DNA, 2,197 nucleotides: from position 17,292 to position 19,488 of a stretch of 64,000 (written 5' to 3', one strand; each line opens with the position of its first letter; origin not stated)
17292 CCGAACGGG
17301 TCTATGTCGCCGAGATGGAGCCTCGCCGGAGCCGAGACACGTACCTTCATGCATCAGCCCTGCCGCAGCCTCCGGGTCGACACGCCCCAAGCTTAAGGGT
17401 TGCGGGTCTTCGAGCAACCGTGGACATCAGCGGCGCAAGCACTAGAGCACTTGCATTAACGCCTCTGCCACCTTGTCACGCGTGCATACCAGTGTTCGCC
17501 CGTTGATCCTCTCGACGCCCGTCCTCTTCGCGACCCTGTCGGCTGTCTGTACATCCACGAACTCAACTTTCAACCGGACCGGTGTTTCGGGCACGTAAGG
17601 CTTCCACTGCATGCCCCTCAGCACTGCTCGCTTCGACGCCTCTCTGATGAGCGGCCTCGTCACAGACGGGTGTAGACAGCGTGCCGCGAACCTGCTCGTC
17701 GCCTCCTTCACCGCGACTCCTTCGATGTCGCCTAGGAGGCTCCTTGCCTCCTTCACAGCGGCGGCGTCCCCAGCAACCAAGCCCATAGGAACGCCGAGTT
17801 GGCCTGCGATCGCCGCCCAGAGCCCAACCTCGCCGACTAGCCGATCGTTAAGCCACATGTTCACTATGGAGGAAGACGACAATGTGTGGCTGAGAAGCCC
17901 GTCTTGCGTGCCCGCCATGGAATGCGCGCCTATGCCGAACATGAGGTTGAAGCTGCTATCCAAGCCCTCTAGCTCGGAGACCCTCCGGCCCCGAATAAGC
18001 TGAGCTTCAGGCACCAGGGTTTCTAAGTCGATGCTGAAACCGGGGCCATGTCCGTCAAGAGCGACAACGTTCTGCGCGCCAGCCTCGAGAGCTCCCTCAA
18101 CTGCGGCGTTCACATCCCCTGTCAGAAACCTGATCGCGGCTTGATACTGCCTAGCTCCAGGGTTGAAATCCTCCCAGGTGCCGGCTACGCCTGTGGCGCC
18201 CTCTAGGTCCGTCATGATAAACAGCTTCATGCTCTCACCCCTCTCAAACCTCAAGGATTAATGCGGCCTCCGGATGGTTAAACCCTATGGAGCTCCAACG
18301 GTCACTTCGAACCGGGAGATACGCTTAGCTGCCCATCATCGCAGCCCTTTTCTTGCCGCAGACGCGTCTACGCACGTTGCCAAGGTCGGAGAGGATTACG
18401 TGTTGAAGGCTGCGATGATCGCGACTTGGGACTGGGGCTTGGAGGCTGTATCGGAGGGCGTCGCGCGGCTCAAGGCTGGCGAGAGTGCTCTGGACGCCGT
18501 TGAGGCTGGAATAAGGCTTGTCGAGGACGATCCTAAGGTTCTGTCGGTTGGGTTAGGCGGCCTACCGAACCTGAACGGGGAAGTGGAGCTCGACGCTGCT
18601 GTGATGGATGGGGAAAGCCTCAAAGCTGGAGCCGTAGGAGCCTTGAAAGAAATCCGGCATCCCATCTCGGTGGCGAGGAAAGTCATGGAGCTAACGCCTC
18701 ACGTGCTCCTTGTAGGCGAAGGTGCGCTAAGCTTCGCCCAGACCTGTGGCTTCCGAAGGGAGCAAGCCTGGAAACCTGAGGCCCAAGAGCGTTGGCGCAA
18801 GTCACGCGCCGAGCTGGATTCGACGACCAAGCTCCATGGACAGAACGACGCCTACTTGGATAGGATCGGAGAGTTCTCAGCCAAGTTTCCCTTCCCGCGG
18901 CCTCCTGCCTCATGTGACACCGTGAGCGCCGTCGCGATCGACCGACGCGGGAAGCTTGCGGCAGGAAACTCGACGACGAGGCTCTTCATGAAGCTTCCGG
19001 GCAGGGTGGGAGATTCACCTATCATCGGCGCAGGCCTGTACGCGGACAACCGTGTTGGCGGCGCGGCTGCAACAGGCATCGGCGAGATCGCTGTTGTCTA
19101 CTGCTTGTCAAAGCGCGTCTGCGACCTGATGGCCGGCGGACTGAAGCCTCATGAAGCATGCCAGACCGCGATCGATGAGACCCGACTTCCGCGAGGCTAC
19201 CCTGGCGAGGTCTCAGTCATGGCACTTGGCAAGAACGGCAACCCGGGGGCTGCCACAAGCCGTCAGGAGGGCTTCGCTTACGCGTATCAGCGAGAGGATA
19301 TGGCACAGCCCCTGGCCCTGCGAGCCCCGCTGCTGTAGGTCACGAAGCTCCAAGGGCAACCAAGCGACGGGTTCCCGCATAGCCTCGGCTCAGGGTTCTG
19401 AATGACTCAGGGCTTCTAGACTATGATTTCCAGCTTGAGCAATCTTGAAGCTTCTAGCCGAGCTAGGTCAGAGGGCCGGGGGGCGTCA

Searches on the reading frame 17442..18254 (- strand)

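Call 11: search_protein_families(library=pfam, proteins=[window:17442-18254:-], max_evalue=0.001)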
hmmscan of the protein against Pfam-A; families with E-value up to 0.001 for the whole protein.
window:17442-18254:- (270 aa): 1 family
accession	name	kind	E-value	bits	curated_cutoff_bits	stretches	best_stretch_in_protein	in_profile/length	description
PF04951.18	Peptidase_M55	-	6.7e-76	255.6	25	1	9-266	1-259/264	D-aminopeptidase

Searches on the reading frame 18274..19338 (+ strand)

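Call 11: search_protein_families(library=pfam, proteins=[window:18274-19338:+], max_evalue=0.001)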
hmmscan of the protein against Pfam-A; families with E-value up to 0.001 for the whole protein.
window:18274-19338:+ (354 aa): 1 family
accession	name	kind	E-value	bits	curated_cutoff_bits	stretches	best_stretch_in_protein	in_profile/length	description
PF01112.23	Asparaginase_2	-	1.3e-73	248.3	27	1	57-342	28-302/309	Asparaginase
